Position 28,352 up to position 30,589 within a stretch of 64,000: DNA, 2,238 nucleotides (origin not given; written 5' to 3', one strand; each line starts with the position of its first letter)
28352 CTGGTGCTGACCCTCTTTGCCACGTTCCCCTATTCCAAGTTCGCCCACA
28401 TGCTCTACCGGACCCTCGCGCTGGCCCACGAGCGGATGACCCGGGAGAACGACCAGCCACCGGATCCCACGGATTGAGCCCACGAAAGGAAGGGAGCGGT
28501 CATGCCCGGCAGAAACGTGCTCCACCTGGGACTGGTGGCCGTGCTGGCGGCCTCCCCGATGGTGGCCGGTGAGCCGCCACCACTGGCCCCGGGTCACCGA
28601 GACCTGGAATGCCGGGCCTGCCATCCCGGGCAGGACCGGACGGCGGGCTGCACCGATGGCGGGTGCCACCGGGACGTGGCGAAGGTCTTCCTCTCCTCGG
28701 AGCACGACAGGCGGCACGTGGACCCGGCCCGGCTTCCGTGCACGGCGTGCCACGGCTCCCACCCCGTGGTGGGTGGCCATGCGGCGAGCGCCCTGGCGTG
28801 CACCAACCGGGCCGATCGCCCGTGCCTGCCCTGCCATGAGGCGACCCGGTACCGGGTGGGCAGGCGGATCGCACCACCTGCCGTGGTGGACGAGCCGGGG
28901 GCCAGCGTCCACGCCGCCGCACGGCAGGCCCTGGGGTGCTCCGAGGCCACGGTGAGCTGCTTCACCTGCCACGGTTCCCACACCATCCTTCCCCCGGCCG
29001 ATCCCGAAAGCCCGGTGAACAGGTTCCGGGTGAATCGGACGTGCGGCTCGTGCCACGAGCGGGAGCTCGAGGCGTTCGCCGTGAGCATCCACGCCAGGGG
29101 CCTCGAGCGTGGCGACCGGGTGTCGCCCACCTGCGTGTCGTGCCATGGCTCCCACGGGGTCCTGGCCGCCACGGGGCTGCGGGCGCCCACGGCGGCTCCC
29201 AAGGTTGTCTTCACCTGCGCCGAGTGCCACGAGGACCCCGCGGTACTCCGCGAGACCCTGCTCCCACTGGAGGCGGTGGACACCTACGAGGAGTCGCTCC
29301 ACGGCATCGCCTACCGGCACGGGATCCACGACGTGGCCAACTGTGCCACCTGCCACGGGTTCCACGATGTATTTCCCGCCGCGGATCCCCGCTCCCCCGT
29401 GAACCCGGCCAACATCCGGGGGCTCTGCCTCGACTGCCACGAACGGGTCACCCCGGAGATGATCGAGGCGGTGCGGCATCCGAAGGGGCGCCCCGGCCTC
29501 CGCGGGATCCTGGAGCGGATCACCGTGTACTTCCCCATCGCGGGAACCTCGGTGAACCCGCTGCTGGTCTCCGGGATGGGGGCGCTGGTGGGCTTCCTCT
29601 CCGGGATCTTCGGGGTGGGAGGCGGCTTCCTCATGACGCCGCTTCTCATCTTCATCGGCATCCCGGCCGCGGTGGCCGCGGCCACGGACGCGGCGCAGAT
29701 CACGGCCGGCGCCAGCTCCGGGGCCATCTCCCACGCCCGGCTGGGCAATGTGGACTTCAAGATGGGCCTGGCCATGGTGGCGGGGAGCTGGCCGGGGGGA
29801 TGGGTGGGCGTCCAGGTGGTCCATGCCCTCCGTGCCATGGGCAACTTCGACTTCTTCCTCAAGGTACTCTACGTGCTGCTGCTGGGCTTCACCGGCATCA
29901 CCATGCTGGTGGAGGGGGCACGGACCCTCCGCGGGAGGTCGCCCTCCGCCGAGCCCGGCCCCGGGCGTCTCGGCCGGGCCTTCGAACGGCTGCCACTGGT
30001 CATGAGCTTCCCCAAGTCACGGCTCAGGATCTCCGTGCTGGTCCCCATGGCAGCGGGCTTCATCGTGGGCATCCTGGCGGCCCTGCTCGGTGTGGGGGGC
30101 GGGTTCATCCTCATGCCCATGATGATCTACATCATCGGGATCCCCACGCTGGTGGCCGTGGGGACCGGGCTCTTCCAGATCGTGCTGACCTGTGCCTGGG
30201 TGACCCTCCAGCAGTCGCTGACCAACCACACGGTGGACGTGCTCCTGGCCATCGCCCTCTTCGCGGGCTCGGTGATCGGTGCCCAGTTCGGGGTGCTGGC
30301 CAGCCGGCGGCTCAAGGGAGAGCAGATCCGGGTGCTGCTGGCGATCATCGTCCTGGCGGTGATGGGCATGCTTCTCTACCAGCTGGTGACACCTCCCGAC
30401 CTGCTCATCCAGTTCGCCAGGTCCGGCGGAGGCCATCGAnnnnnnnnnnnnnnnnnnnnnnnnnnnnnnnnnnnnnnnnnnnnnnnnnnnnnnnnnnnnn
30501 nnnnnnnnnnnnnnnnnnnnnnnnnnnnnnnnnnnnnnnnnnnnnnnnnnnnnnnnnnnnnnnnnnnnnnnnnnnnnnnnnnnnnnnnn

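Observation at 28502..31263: Multihaem cytochrome c covalently fused to a TauE/SafE (TSUP) anion permease, plus a TIGR02186-like partner, wedged between qmoC and sat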

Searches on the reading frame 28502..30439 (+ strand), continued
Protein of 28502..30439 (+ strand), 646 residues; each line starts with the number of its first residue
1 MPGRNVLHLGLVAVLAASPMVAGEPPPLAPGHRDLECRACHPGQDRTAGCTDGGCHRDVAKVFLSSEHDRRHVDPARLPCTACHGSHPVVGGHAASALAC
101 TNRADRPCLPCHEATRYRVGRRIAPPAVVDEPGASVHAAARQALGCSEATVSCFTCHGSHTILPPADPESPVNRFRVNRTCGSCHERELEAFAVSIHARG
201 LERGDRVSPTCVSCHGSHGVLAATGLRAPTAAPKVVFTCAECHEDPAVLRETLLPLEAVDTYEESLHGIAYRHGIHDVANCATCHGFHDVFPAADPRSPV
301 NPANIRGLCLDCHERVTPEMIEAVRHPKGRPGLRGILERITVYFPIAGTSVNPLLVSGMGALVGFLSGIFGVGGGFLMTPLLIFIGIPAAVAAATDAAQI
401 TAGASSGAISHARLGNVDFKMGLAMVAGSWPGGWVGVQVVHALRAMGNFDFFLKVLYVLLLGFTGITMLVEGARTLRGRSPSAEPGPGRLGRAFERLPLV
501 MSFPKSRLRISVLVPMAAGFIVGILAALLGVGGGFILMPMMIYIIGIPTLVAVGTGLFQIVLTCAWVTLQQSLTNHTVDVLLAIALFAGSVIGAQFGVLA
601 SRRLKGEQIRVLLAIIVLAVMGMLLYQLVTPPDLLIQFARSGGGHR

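Call 64: search_protein_families(library=pfam, alignment_id=A5, max_evalue=0.00001)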
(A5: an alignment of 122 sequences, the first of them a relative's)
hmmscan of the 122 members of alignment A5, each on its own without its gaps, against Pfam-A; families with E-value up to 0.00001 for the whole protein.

A. member 1, L010:12549-13415:- (289 aa): 1 family
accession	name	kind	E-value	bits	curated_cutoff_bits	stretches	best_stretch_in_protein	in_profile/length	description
PF01925.25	TauE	-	9.1e-24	84.9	32.6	1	2-228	51-233/237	Sulfite exporter TauE/SafE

B. families by the number of members that match (of 122 scanned): 32 families (the first 25 are shown)
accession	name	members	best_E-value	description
PF01326.24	PPDK_N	21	5e-99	Pyruvate phosphate dikinase, AMP/ATP-binding domain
PF00582.32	Usp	21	2e-64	Universal stress protein family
PF00391.29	PEP-utilizers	21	4.7e-21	PEP-utilising enzyme, mobile domain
PF00072.30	Response_reg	18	2.6e-30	Response regulator receiver domain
PF01925.25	TauE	3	4.4e-51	Sulfite exporter TauE/SafE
PF13189.12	Cytidylate_kin2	3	3.1e-40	Cytidylate kinase-like family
PF04972.22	BON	3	3e-13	BON domain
PF13660.11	DUF4147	2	6.1e-89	Domain of unknown function (DUF4147)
PF09608.15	Alph_Pro_TM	2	2e-75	Putative transmembrane protein (Alph_Pro_TM)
PF05161.18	MOFRL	2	4.5e-38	MOFRL family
PF08712.16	Nfu_N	2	1.5e-31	Scaffold protein Nfu/NifU N terminal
PF01106.22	NifU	2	1e-29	NifU-like domain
PF00557.29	Peptidase_M24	1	8.4e-50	Metallopeptidase family M24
PF16189.11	Creatinase_N_2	1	5.3e-45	Creatinase/Prolidase N-terminal domain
PF13487.12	HD_5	1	1.9e-44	HD domain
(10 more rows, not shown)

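Call 70: list_cluster_members(proteins=[P0001, P0002, P0006, P0012, P0018, P0108, P0030, P0082, P0338, P0333])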
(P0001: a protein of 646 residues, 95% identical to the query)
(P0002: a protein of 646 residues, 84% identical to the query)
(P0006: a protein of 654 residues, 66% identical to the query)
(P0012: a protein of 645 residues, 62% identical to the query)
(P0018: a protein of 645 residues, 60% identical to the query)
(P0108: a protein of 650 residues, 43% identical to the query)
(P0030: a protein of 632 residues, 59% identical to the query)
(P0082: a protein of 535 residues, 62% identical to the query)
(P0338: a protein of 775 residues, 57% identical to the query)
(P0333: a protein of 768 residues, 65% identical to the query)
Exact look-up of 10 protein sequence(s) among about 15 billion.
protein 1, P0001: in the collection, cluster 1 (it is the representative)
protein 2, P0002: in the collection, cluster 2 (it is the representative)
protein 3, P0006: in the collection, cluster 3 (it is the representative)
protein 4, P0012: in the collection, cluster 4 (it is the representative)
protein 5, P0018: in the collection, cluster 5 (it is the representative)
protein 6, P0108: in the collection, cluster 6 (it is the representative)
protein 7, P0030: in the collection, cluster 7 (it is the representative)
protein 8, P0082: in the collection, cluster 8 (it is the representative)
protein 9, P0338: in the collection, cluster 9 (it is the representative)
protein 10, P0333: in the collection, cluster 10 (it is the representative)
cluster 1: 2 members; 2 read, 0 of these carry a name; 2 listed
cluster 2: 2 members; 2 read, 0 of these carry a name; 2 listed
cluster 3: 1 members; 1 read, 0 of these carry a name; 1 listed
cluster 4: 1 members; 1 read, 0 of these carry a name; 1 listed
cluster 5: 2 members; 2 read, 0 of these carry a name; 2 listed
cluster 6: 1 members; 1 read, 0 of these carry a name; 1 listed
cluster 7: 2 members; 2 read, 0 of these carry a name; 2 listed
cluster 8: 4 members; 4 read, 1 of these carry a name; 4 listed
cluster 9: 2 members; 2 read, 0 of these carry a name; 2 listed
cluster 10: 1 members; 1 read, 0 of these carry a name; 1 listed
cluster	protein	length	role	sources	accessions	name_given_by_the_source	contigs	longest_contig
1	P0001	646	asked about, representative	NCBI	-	-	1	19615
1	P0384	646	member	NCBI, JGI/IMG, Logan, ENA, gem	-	-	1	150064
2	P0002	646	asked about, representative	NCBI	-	-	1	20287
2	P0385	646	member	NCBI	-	-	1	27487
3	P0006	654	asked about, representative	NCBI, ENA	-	-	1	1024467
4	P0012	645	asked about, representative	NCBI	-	-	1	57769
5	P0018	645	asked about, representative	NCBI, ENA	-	-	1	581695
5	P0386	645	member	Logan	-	-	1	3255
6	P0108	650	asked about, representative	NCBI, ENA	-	-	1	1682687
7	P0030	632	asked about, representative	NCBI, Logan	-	-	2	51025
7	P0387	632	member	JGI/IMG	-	-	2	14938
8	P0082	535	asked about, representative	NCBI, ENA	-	-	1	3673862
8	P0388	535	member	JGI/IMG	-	uncharacterized membrane protein YfcA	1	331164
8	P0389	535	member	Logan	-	-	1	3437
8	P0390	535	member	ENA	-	-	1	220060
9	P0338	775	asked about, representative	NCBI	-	-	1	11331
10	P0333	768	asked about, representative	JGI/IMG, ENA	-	-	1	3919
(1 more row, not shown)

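Call 78: find_encoding_contigs(protein=P0018, flank=10000, max_places=1)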
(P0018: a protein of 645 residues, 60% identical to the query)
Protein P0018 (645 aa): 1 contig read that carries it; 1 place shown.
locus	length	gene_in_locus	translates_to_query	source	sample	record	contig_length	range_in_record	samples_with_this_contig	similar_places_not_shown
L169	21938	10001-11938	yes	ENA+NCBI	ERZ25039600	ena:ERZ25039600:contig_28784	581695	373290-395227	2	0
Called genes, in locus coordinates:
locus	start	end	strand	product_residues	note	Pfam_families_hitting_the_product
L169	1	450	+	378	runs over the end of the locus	PF01168:Ala_racemase_N, PF00842:Ala_racemase_C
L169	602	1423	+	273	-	PF13189:Cytidylate_kin2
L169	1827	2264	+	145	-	PF00037:Fer4 (faint), PF12837:Fer4_6 (faint), PF12838:Fer4_7, PF13187:Fer4_9 (weak), PF12139:APS-reductase_C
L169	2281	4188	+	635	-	PF00890:FAD_binding_2, PF02910:Succ_DH_flav_C (weak)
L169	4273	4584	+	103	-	-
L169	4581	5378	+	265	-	PF03692:CxxCxxCC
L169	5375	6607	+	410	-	PF00890:FAD_binding_2, PF01134:GIDA (faint), PF01266:DAO (weak), PF03486:HI0933_like (faint), PF07992:Pyr_redox_2 (faint), PF12831:FAD_oxidored, PF13450:NAD_binding_8, PF13187:Fer4_9 (weak), +2 more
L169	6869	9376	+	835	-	PF07992:Pyr_redox_2 (weak), PF12831:FAD_oxidored (faint), PF13450:NAD_binding_8 (faint), PF12838:Fer4_7 (faint), PF00037:Fer4 (faint), PF13187:Fer4_9, PF13237:Fer4_10, PF02662:FlpD, +2 more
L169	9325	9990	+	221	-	PF27541:CitB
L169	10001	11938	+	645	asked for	PF14522:Cytochrome_C7 (faint), PF14537:Cytochrom_c3_2 (faint), PF01925:TauE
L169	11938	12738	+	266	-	PF09608:Alph_Pro_TM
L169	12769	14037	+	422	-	PF14306:PUA_2, PF01747:ATP-sulfurylase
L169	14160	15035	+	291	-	PF02665:Nitrate_red_gam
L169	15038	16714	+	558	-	PF13187:Fer4_9 (faint), PF13183:Fer4_8, PF02754:CCG (weak)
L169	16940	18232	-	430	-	PF03601:Cons_hypoth698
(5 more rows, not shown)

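Call 79: find_encoding_contigs(protein=P0033, flank=10000, max_places=1)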
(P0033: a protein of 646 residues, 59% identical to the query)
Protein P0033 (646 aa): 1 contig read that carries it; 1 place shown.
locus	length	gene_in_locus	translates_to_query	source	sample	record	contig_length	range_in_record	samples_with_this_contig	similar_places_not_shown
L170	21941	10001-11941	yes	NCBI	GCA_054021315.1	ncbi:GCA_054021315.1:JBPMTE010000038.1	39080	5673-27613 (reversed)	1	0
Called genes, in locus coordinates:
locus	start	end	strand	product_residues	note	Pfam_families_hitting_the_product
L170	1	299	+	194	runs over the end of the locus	PF12800:Fer4_4 (faint), PF12838:Fer4_7, PF13187:Fer4_9 (weak), PF00037:Fer4 (weak), PF12139:APS-reductase_C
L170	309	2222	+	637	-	PF00890:FAD_binding_2, PF02910:Succ_DH_flav_C (weak)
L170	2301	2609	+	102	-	-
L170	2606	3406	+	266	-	PF03692:CxxCxxCC (weak)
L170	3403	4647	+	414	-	PF00890:FAD_binding_2, PF01266:DAO (weak), PF03486:HI0933_like (weak), PF07992:Pyr_redox_2 (faint), PF12831:FAD_oxidored, PF13450:NAD_binding_8, PF01593:Amino_oxidase (weak), PF12797:Fer4_2 (weak), +1 more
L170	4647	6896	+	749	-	PF00037:Fer4 (faint), PF12797:Fer4_2 (faint), PF07992:Pyr_redox_2 (weak), PF12831:FAD_oxidored, PF13237:Fer4_10 (weak), PF12838:Fer4_7 (weak), PF13187:Fer4_9, PF02662:FlpD, +4 more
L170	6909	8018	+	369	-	PF13183:Fer4_8, PF13534:Fer4_17 (weak), PF27541:CitB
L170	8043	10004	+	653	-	PF14522:Cytochrome_C7 (faint), PF01925:TauE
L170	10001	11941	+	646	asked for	PF14522:Cytochrome_C7 (faint), PF14537:Cytochrom_c3_2 (faint), PF01925:TauE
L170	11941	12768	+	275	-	PF09608:Alph_Pro_TM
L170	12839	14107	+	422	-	PF14306:PUA_2, PF01747:ATP-sulfurylase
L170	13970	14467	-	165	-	-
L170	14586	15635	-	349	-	PF00072:Response_reg, PF13487:HD_5, PF01966:HD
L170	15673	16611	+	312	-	PF00551:Formyl_trans_N, PF02911:Formyl_trans_C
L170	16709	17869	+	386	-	PF01029:NusB, PF01189:Methyltr_RsmB-F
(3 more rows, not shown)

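Call 80: find_encoding_contigs(protein=P0080, flank=10000, max_places=1)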
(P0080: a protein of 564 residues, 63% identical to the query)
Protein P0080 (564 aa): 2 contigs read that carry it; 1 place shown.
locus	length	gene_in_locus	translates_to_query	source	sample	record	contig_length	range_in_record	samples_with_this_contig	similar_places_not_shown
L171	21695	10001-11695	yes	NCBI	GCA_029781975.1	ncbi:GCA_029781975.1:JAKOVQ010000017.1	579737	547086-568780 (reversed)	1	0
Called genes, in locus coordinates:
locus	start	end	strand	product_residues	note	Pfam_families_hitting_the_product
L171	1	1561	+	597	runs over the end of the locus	PF13241:NAD_binding_7, PF14824:Sirohm_synth_M (weak), PF00590:TP_methylase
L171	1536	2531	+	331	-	PF12974:Phosphonate-bd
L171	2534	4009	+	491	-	PF17203:sCache_3_2 (weak), PF00672:HAMP, PF00512:HisKA, PF02518:HATPase_c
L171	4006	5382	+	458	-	PF00072:Response_reg, PF00158:Sigma54_activat, PF14532:Sigma54_activ_2, PF25601:AAA_lid_14, PF02954:HTH_8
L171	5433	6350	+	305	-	PF01925:TauE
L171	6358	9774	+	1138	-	PF09608:Alph_Pro_TM, PF01326:PPDK_N, PF00391:PEP-utilizers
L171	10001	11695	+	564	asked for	PF00684:DnaJ_CXXCXGXG (faint), PF09699:Paired_CXXCH_1 (faint), PF14522:Cytochrome_C7 (faint), PF14537:Cytochrom_c3_2 (faint), PF22113:Mtrc-MtrF_II-IV_dom (weak), PF01925:TauE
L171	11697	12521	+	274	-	PF09608:Alph_Pro_TM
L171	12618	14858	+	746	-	PF03030:H_PPase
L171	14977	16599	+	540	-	PF00672:HAMP, PF00512:HisKA, PF02518:HATPase_c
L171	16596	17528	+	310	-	PF01925:TauE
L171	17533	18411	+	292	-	PF09608:Alph_Pro_TM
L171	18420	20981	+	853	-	PF01326:PPDK_N, PF00391:PEP-utilizers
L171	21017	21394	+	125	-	PF00072:Response_reg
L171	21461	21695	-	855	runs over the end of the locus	PF01326:PPDK_N, PF00391:PEP-utilizers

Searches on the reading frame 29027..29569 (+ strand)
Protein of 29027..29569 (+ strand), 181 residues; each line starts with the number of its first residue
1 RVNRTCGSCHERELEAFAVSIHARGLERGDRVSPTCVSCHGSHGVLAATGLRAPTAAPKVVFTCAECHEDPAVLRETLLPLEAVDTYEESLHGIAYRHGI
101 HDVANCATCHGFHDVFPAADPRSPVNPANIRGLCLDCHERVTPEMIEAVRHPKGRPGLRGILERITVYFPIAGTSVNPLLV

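Call 49: find_related_loci(query=A3, collection=metagenome_contigs, flank=10000)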
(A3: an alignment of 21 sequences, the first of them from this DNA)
Query A3 (181 aa) in metagenome_contigs; peptide patterns used: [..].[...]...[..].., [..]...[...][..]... (x = any residue, [..] = any of these).
600 stretches matched a pattern (row limit reached: there are more); 382 encode a relative of the query (tblastn E <= 1e-3); the best 80 are kept; 80 distinct loci.
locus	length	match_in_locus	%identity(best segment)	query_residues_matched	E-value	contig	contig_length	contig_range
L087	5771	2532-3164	57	1-181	1e-64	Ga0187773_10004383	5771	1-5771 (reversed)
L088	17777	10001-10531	56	1-181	2e-62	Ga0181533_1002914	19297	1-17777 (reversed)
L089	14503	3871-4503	54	1-181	3e-61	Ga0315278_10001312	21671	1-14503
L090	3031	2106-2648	51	1-181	1e-58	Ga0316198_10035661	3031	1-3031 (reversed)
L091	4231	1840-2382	49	1-181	1e-57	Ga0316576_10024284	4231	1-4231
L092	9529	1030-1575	38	2-181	1e-33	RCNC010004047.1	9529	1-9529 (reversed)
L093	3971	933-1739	43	1-149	3e-33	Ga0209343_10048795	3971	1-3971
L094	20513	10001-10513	36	2-169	3e-33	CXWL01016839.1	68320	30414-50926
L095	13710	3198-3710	35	2-169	2e-33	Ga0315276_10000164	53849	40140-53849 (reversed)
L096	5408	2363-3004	34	1-169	9e-33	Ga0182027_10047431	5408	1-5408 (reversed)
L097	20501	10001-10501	35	1-176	3e-32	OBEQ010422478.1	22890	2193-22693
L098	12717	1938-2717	41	5-140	3e-32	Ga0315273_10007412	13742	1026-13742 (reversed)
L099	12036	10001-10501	35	1-176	3e-32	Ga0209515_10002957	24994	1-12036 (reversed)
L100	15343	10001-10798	41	2-149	3e-32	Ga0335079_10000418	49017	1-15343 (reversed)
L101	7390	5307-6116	43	2-159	3e-32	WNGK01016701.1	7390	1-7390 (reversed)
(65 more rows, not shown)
